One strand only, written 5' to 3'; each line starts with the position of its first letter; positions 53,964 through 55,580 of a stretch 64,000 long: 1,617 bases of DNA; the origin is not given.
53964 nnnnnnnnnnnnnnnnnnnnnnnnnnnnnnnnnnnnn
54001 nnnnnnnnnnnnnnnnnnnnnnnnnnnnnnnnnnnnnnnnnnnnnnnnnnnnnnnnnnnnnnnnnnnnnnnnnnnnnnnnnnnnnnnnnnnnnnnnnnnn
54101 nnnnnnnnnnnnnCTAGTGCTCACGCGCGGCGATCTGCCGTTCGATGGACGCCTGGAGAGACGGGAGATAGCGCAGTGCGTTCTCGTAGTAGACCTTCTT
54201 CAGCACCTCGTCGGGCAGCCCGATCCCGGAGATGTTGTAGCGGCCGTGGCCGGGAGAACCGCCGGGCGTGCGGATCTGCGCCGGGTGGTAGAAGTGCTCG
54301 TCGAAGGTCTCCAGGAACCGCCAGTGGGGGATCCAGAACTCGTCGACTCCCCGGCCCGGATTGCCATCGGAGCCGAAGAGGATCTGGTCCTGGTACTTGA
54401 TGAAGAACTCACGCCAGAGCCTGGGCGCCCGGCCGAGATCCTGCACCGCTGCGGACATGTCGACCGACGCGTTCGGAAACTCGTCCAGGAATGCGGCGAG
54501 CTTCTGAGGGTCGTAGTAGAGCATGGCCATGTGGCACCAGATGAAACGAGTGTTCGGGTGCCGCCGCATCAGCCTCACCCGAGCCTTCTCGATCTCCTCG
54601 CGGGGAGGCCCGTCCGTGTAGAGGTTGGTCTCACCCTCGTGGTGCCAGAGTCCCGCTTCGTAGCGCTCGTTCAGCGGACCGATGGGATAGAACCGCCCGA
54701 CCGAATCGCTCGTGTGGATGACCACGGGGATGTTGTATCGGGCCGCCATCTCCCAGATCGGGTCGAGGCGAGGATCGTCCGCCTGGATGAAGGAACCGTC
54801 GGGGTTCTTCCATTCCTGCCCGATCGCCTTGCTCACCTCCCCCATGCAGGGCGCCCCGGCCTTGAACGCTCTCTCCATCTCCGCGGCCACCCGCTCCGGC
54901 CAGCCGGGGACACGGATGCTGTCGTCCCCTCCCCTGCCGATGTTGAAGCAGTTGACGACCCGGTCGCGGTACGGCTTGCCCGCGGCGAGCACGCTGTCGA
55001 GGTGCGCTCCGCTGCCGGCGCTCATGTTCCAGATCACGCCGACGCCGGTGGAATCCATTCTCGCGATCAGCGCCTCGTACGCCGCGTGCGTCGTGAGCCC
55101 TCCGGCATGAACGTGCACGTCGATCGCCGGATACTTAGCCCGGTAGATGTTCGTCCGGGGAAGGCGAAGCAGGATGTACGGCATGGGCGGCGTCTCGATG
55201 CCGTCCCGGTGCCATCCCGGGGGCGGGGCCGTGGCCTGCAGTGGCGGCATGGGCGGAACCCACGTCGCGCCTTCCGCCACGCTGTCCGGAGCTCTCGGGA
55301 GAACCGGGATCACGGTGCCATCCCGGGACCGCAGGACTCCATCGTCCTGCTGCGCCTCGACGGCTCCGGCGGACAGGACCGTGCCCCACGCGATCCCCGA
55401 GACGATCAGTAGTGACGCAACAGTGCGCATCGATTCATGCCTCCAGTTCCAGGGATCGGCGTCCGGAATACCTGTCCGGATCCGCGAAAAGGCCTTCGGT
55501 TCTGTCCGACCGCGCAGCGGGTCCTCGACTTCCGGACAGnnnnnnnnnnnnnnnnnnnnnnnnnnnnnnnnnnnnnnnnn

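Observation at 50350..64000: Hexuronate pathway headed by an exported PQQ-cytochrome dehydrogenase and amidohydrolase, linked to nagB, ROK and ECF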

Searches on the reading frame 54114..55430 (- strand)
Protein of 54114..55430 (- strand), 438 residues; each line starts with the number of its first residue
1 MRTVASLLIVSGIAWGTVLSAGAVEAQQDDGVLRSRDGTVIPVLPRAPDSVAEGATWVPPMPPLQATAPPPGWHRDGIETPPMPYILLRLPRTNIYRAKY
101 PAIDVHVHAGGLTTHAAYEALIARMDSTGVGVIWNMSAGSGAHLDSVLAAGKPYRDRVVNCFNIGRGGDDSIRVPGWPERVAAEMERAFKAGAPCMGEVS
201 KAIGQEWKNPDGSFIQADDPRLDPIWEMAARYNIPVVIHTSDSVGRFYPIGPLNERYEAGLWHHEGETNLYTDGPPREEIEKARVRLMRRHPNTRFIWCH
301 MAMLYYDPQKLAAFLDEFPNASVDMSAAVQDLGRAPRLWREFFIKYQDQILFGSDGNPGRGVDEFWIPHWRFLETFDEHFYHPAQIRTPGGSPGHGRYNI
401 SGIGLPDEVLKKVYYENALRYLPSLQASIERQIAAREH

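Call 4: search_protein_families(library=pfam, proteins=[window:54114-55421:-])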
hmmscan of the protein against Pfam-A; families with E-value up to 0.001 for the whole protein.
window:54114-55421:- (435 aa): 2 families
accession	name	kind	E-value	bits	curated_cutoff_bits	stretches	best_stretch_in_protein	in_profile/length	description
PF04909.20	Amidohydro_2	-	7.9e-23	82.1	26.4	1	171-419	87-287/289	Amidohydrolase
PF01026.27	TatD_DNase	-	0.00082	19.3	27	0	100-251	1-143/253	TatD related DNase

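Call 5: search_protein_families(library=ncbifam, proteins=[window:54114-55421:-])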
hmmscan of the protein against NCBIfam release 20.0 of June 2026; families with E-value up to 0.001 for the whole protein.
window:54114-55421:- (435 aa): 0 families

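Call 16: find_homologous_proteins(query=window:54114-55430:-)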
Query window:54114-55430:- (438 aa): 1940 proteins with E <= 0.001 among 8000 candidates; the best 120 are listed.
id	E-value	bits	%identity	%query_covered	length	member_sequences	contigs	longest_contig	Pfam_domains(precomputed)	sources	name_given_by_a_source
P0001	0.0e+0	1033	100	100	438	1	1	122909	PF04909.21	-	-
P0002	1.6e-254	863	83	100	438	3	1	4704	PF04909.21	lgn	-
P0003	1.3e-238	810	77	100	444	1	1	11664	PF04909.21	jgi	jgi:predicted TIM-barrel fold metal-dependent hydrolase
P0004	2.7e-231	786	77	100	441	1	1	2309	PF04909.21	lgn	-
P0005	3.1e-227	773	76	100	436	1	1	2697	PF04909.21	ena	-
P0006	4.5e-226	769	75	100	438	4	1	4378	PF04909.21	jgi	jgi:predicted TIM-barrel fold metal-dependent hydrolase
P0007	1.3e-222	758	73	99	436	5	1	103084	PF04909.21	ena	-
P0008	9.2e-216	735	71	99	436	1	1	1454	PF04909.21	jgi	-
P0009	2.8e-203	694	77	86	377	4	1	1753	PF04909.21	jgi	jgi:predicted TIM-barrel fold metal-dependent hydrolase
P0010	1.3e-194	665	67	99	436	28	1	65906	PF04909.21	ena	-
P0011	2.5e-193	661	72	91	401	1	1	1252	PF04909.21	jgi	jgi:uncharacterized protein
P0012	7.3e-191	653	65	100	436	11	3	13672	PF04909.21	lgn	-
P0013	1.6e-190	652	67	96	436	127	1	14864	PF04909.21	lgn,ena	-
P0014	7.2e-190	650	67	97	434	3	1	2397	PF04909.21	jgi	jgi:predicted TIM-barrel fold metal-dependent hydrolase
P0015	2.5e-189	648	70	91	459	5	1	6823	PF04909.21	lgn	-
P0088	1.2e-176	606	60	100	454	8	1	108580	PF04909.21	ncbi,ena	-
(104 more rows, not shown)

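Call 17: find_encoding_contigs(protein=P0007, flank=10000, max_places=2)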
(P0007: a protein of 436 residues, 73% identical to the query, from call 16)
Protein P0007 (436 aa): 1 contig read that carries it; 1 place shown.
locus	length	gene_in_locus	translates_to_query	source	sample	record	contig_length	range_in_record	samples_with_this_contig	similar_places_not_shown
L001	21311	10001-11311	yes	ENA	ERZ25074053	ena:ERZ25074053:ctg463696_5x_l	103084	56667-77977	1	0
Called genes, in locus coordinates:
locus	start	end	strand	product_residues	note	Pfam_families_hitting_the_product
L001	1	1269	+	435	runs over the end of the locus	PF03237:Terminase_6N (weak)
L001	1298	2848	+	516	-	PF05136:Phage_portal_2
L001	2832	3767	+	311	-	-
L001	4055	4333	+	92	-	PF01527:HTH_Tnp_1, PF13384:HTH_23 (weak)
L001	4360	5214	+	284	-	PF13276:HTH_21, PF13358:DDE_3 (weak), PF00665:rve, PF13683:rve_3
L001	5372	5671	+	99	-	-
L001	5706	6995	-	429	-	PF00872:Transposase_mut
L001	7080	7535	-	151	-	-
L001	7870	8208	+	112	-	-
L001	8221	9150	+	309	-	PF25209:Phage_capsid_4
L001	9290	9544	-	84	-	PF00072:Response_reg (weak)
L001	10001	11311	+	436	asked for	PF04909:Amidohydro_2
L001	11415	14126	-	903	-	PF19501:PcRGLX_1st (weak), PF21345:PcRGLX_2nd (faint), PF21346:PcRGLX_3rd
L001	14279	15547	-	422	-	PF01566:Nramp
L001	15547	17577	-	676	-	PF26099:DUF8034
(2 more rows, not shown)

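Call 18: find_encoding_contigs(protein=P0010, flank=10000, max_places=2)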
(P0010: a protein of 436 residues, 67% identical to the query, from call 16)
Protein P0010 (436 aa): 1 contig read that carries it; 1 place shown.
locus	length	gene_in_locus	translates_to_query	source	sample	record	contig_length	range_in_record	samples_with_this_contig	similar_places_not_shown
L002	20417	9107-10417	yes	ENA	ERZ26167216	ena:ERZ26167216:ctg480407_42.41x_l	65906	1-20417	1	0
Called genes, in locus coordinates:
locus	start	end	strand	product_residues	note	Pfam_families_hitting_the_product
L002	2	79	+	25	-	?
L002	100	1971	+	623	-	PF26099:DUF8034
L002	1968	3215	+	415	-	PF01566:Nramp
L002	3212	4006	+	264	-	PF01182:Glucosamine_iso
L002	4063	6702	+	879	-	PF19501:PcRGLX_1st (weak), PF21345:PcRGLX_2nd (weak), PF21346:PcRGLX_3rd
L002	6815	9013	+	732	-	PF01011:PQQ, PF13570:Beta-prop_ACSF4 (faint), PF13360:PQQ_2, PF01011:PQQ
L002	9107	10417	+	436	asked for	PF04909:Amidohydro_2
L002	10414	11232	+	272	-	PF00106:adh_short, PF08659:KR (weak), PF13561:adh_short_C2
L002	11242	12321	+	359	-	PF03786:UxuA, PF01261:AP_endonuc_2 (weak)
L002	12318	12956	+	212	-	PF01081:Aldolase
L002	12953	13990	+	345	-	PF00294:PfkB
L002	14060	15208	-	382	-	PF13354:Beta-lactamase2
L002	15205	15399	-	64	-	PF09360:zf-CDGSH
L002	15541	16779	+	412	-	PF04551:GcpE, PF26540:GcpE_C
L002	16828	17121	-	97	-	-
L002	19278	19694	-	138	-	PF01867:Cas_Cas1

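Call 19: find_encoding_contigs(protein=P0088, flank=10000, max_places=2)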
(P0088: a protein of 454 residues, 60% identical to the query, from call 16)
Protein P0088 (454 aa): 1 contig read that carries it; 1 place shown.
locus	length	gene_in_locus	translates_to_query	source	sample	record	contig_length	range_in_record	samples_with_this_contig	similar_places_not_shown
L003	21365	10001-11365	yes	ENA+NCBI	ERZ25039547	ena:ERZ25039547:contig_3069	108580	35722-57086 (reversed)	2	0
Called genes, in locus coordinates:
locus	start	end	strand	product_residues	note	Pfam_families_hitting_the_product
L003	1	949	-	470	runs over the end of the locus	PF02779:Transket_pyr, PF02780:Transketolase_C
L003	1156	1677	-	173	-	PF00456:Transketolase_N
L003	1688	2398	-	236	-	PF00392:GntR, PF07729:FCD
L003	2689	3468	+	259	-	PF00106:adh_short, PF13561:adh_short_C2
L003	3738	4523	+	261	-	PF00106:adh_short, PF08659:KR, PF13561:adh_short_C2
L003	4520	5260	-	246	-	PF26745:SPM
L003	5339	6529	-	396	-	PF06537:DHOR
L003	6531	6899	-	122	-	PF13473:Cupredoxin_1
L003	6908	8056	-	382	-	-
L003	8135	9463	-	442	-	-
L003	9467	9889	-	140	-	-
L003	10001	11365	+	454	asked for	PF04909:Amidohydro_2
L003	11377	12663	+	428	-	PF00144:Beta-lactamase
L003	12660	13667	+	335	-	-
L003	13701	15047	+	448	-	PF01408:GFO_IDH_MocA, PF19051:GFO_IDH_MocA_C2, PF22725:GFO_IDH_MocA_C3 (faint)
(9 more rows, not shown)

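Call 24: search_solved_structures(query=window:54114-55430:-, max_evalue=1, show_alignments=2)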
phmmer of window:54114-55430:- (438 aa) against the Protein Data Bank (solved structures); distinct sequences matched with E-value up to 1: 1.
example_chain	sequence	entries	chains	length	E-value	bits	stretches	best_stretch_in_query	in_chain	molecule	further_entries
2i5g_A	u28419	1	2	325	0.56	11.9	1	344-423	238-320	amidohydrolase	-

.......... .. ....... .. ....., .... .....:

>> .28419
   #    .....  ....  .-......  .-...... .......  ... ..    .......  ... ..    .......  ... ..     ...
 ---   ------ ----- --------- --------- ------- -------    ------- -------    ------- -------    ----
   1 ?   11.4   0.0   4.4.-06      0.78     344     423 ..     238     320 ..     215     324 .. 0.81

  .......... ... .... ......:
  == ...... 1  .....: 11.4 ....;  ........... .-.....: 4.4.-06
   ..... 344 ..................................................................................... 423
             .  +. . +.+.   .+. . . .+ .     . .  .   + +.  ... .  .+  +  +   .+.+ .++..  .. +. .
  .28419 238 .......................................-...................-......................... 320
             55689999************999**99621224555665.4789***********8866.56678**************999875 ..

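Call 32: predict_structure(alignment_id=A1)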
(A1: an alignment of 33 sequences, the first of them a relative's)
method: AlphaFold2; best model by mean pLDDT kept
length: 438 residues; sequences in the alignment: 33
mean_pLDDT: 73.2   pTM: 0.75
mean pLDDT of the five models: 73.2, 67.4, 67.4, 66.2, 64.8
residues with pLDDT >= 90: 162; 70-90: 95; 50-70: 79; < 50: 102
segments of 3 or more residues with pLDDT < 50: 1-4, 14-38, 41-45, 53-56, 61-64, 73-92, 244-264, 267-270, 386-397
pLDDT, mean of each block of 10 residues (from residue 1): 49 45 34 49 56 50 49 46 38 69 93 95 91 93 96 97 76 86 95 85 78 88 94 89 48 38 45 70 90 92 69 92 77 65 93 81 78 77 50 47 89 97 97 88
secondary structure, 60 per line:
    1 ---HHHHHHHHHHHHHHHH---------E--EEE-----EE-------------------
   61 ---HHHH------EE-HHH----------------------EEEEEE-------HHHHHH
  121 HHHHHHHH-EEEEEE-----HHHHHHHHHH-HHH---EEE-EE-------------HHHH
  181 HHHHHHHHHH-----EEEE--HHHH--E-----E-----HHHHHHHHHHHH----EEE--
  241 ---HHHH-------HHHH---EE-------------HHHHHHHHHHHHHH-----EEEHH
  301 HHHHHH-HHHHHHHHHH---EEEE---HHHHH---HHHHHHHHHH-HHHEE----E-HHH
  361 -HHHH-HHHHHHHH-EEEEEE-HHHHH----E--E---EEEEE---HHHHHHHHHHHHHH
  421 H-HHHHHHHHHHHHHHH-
elements in order: H4-19 E32-34 H64-67 E102-107 H115-128 E130-135 H141-150 E158-160 H177-190 E196-199 H202-205 H220-231 E236-238 H244-247 H255-258 H277-290 E296-298 H299-306 H308-317 E321-324 H328-332 H336-345 H362-365 H367-374 E376-381 H383-387 E399-403 H407-421 H423-437

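Call 35: fold_search(model_id=the predicted structure, library=pdb)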
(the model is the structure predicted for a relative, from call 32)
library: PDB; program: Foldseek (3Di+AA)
matches with E <= 10: 1451; with E <= 0.001: 116
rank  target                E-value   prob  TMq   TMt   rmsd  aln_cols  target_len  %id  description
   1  3irs_A                1.5e-08  1.00  0.41  0.61   7.1       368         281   13  CRYSTAL STRUCTURE OF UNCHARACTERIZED TIM-BARREL PROTEIN BB4693 FROM Bordetella bronchiseptica (released 2009-09-01)
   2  2dvu_C                1.5e-08  1.00  0.41  0.54   8.4       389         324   15  Crystal Structure of 2,6-Dihydroxybenzoate Decarboxylase Complexed with 2,6-Dihydroxybenzoate (released 2006-09-19)
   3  2dvt_C                1.8e-08  1.00  0.42  0.55   8.3       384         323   15  Crystal Structure of 2,6-Dihydroxybenzoate Decarboxylase from Rhizobium (released 2006-09-19)
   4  2dvt_D                2.0e-08  1.00  0.41  0.54   8.8       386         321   15  Crystal Structure of 2,6-Dihydroxybenzoate Decarboxylase from Rhizobium (released 2006-09-19)
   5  3nur                  4.0e-08  1.00  0.42  0.57   7.0       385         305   14  Crystal structure of a putative amidohydrolase from Staphylococcus aureus (released 2011-07-13)
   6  2dvt_B                5.1e-08  1.00  0.41  0.54   8.5       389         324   15  Crystal Structure of 2,6-Dihydroxybenzoate Decarboxylase from Rhizobium (released 2006-09-19)
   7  6jqx_A                5.1e-08  1.00  0.40  0.49   9.2       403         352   13  Crystal structure of a hydrogenase from Trichosporon moniliiforme (released 2020-04-01)
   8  2dvt_A                5.8e-08  1.00  0.43  0.56   8.0       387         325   14  Crystal Structure of 2,6-Dihydroxybenzoate Decarboxylase from Rhizobium (released 2006-09-19)
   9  8sm7_A                5.8e-08  1.00  0.35  0.42  11.0       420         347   14  Air-oxidized G. y4 TruffO expressed from M9 minimal medium supplemented with Fe (released 2024-03-13)
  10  3s4t_A                6.5e-08  1.00  0.41  0.52   8.5       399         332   15  Crystal structure of putative amidohydrolase-2 (EFI-target 500288)from Polaromonas sp. JS666 (released 2011-08-24)
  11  8h41_B                1.0e-07  1.00  0.40  0.47   9.5       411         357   13  Crystal structure of a decarboxylase from Trichosporon moniliiforme in complex with o-nitrophenol (released 2023-08-16)
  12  3cjp_A                1.1e-07  1.00  0.40  0.64   6.7       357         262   12  Crystal structure of an uncharacterized amidohydrolase CAC3332 from Clostridium acetobutylicum (released 2008-03-25)
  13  3ij6_C                3.4e-07  1.00  0.31  0.42  11.8       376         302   14  CRYSTAL STRUCTURE OF AN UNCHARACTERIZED METAL-DEPENDENT HYDROLASE FROM Lactobacillus acidophilus (released 2009-08-18)
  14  3ij6_A                4.7e-07  1.00  0.30  0.40  11.9       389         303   12  CRYSTAL STRUCTURE OF AN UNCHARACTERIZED METAL-DEPENDENT HYDROLASE FROM Lactobacillus acidophilus (released 2009-08-18)
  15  2f6k_A                7.7e-07  1.00  0.40  0.56   7.8       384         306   13  Crystal Structure of Amidohydrorolase II; Northeast Structural Genomics Target LpR24 (released 2006-01-10)
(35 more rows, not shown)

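Call 36: find_related_loci(query=A1, collection=genome_contigs, flank=10000)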
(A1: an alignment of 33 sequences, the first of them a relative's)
Query A1 (438 aa) in genome_contigs; peptide patterns used: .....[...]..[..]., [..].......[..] (x = any residue, [..] = any of these).
599 stretches matched a pattern (row limit reached: there are more); 423 encode a relative of the query (tblastn E <= 1e-3); the best 80 are kept; 80 distinct loci.
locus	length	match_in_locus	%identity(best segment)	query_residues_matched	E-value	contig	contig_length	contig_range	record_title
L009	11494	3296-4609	84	1-438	0e+0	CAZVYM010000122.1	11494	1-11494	MAG TPA_asm: uncultured Gemmatimonadaceae bacterium isolate SRP214966_co3_292 genome assembly, contig: NODE_9182_length_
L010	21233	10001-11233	75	20-433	0e+0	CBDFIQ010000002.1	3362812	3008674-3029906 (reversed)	MAG: Longimicrobiales bacterium isolate 5dc54ac6-8f59-47ea-946d-6c49d2011641 genome assembly, contig: contig_2, whole ge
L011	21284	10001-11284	67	5-436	0e+0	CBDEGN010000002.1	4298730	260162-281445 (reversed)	MAG: Longimicrobiales bacterium isolate 80fc88f1-1ec1-4d60-8a5e-1a92744ba94c genome assembly, contig: contig_2, whole ge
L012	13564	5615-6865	67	18-436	0e+0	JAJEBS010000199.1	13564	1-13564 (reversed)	MAG: Gemmatimonadetes bacterium isolate jk18x9bins.46 k141_161413, whole genome shotgun sequence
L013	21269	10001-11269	66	8-434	0e+0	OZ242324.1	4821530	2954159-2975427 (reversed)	MAG: Longimicrobiales bacterium isolate 07de4c10-1fa3-4f23-aeab-92fd89ad4539 genome assembly, chromosome: 1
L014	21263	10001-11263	66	14-436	0e+0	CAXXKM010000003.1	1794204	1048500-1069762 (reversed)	MAG: Longimicrobiales bacterium isolate 66c0fc7b-e3b3-44f4-8b1e-17cf0e7a764f genome assembly, contig: contig_3, whole ge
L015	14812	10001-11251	67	18-436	0e+0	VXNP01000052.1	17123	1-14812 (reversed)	MAG: Gammaproteobacteria bacterium isolate SB0662_bin_11 NODE_2991_length_17123_cov_91.974807, whole genome shotgun sequ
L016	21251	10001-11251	67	18-436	0e+0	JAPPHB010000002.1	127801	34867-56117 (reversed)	MAG: Gammaproteobacteria bacterium isolate RHO1_bin_70 NODE_287_length_127801_cov_535.284940, whole genome shotgun seque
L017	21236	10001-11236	66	23-436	0e+0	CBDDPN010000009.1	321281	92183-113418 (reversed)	MAG: Longimicrobiales bacterium isolate f25bf1df-74c8-4449-8020-a8c54282f109 genome assembly, contig: contig_9, whole ge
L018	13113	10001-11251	67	18-436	0e+0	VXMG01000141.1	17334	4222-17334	MAG: Gammaproteobacteria bacterium isolate SB0661_bin_31 NODE_2546_length_17334_cov_56.090225, whole genome shotgun sequ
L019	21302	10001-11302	64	1-437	0e+0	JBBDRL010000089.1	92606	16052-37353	MAG: Gemmatimonadota bacterium isolate LejiaC_66_33 Lejia_C_544_length_92606_cov_18, whole genome shotgun sequence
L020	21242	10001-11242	67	18-433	0e+0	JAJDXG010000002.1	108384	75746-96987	MAG: Gemmatimonadetes bacterium isolate jk18x27bins.12 k141_1028005, whole genome shotgun sequence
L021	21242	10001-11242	67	18-433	0e+0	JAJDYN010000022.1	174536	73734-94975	MAG: Gemmatimonadetes bacterium isolate jk18x34bins.3 k141_456329, whole genome shotgun sequence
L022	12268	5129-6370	67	18-433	0e+0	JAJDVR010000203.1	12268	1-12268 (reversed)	MAG: Gemmatimonadetes bacterium isolate jk18x22bins.6 k141_357842, whole genome shotgun sequence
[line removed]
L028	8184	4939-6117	67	42-436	1e-178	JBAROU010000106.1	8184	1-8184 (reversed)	MAG: Dehalococcoidia bacterium isolate MFD13504_ilm_asm_bin10 k127_97887, whole genome shotgun sequence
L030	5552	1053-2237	67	40-436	0e+0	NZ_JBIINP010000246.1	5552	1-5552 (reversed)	MAG: Luteitalea sp. isolate ME2002-09-12pf_3300042556_group1_bin219 Rohwer_bin15_scaffold_23662_c1, whole genome shotgun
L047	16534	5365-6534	65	46-437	1e-169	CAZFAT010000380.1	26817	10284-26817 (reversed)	MAG TPA_asm: uncultured Solibacteraceae bacterium isolate binchicken_co31_429 genome assembly, contig: k141_4316133, who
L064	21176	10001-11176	57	41-437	1e-146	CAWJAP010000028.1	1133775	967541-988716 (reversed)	MAG: Vicinamibacterales bacterium isolate MFD04850.bin.2.159 genome assembly, contig: contig_8622, whole genome shotgun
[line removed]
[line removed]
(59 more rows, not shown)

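Call 45: search_protein_families(library=pfam, proteins=[L064:12594-13646:+, L088:13507-14232:-, L075:13469-14161:+, L075:6813-9755:-, L047:8046-9380:-, L028:480-2903:+, L030:1-651:+, L018:4153-5079:+, L017:2092-4023:+, L014:5122-5964:+], max_evalue=0.001)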
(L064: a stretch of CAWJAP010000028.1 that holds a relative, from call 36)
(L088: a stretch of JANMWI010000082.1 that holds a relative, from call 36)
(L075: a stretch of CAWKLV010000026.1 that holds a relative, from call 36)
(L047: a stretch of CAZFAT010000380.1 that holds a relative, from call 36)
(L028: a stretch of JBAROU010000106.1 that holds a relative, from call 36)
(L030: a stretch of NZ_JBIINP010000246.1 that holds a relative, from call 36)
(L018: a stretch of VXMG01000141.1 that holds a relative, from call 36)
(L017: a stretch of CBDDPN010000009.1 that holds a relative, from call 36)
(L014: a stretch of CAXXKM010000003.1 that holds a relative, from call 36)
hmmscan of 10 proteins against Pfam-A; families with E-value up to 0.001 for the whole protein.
L064:12594-13646:+ (350 aa): 2 families
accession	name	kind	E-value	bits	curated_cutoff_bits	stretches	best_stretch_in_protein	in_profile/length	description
PF00034.26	Cytochrom_C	-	1.1e-16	62.3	21.3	1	214-263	2-51/90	Cytochrome c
PF13442.11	Cytochrome_CBB3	-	1.7e-16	60.7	27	1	124-196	2-67/68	Cytochrome C oxidase, cbb3-type, subunit III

L088:13507-14232:- (241 aa): 0 families

L075:13469-14161:+ (230 aa): 1 family
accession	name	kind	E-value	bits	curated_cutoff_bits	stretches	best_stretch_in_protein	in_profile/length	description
PF13385.13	Laminin_G_3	-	4.5e-19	69.5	27.6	1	65-222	2-149/151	Concanavalin A-like lectin/glucanases superfamily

L075:6813-9755:- (980 aa): 5 families
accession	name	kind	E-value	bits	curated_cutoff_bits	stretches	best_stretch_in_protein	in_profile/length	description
PF25183.1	OMP_b-brl_4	-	2.1e-190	635.5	30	1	246-971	1-718/838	Outer membrane beta barrel domain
PF13620.12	CarboxypepD_reg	-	4.3e-18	65.9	32.3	1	31-111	2-82/82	Carboxypeptidase regulatory-like domain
PF14686.12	fn3_3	-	6.5e-07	29.5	24.4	1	38-102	5-71/75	Polysaccharide lyase family 4, domain II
PF13715.12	CarbopepD_reg_2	-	2.2e-05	24.9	32.2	1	37-111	8-77/88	CarboxypepD_reg-like domain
PF17210.9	SdrD_B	-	8.6e-05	23.1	29.7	1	37-105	18-86/112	SdrD B-like domain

L047:8046-9380:- (444 aa): 1 family
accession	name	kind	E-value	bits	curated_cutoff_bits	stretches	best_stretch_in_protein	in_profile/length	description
PF07690.21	MFS_1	-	5.1e-51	174.1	33.4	2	17-383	1-334/347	Major Facilitator Superfamily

L028:480-2903:+ (807 aa): 2 families
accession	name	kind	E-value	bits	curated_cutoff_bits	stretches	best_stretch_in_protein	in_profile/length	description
PF12704.14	MacB_PCD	-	3.2e-31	109.7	27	2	25-245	2-206/207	MacB-like periplasmic core domain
PF02687.27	FtsX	-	7.1e-27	94.3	25.5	2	688-800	3-120/120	FtsX-like permease C-terminal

L030:1-651:+ (216 aa): 1 family
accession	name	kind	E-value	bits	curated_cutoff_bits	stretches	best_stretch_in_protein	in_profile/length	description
PF00571.33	CBS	-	1.6e-28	99.2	24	2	144-198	1-56/57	CBS domain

L018:4153-5079:+ (308 aa): 1 family
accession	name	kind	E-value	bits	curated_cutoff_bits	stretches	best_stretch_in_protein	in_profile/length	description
PF01182.26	Glucosamine_iso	-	3.8e-24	86.2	27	1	69-292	3-223/225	Glucosamine-6-phosphate isomerases/6-phosphogluconolactonase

L017:2092-4023:+ (643 aa): 1 family
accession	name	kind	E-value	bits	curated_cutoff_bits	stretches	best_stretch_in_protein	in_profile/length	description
PF01566.24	Nramp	-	6.5e-53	180.5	29.8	1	258-612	1-353/357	Natural resistance-associated macrophage protein-like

L014:5122-5964:+ (280 aa): 0 families

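Call 48: search_solved_structures(query=L002:4063-6702:+, max_evalue=0.01)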
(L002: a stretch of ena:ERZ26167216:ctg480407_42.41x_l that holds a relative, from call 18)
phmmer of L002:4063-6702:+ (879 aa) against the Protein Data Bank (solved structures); distinct sequences matched with E-value up to 0.01: 5.
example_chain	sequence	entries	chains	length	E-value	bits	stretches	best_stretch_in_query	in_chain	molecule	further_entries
5xqo_A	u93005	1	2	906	9.3e-14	53.4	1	31-582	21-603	Pcrglx protein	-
5xq3_B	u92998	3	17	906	9.6e-14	53.3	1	31-582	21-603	Pcrglx protein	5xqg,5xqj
5xq3_A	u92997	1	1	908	9.7e-14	53.3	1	31-582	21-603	Pcrglx protein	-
2w56_A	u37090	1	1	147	0.0018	19.3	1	440-534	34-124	VC0508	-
2w56_B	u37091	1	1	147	0.0022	19.1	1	440-534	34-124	VC0508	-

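Call 49: search_solved_structures(query=L002:100-1971:+, max_evalue=0.01)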
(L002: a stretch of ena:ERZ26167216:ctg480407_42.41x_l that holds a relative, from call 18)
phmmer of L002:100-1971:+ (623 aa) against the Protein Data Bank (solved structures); distinct sequences matched with E-value up to 0.01: 0.

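Call 52: search_protein_families(library=pfam, proteins=[L002:100-1971:+, L002:3212-4006:+], max_evalue=1)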
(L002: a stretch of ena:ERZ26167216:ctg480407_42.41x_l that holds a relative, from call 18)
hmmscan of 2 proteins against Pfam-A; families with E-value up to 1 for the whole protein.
L002:100-1971:+ (623 aa): 0 families

L002:3212-4006:+ (264 aa): 1 family
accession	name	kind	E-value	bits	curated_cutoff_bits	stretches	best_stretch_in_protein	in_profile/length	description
PF01182.26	Glucosamine_iso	-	8.8e-24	85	27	1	31-253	4-223/225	Glucosamine-6-phosphate isomerases/6-phosphogluconolactonase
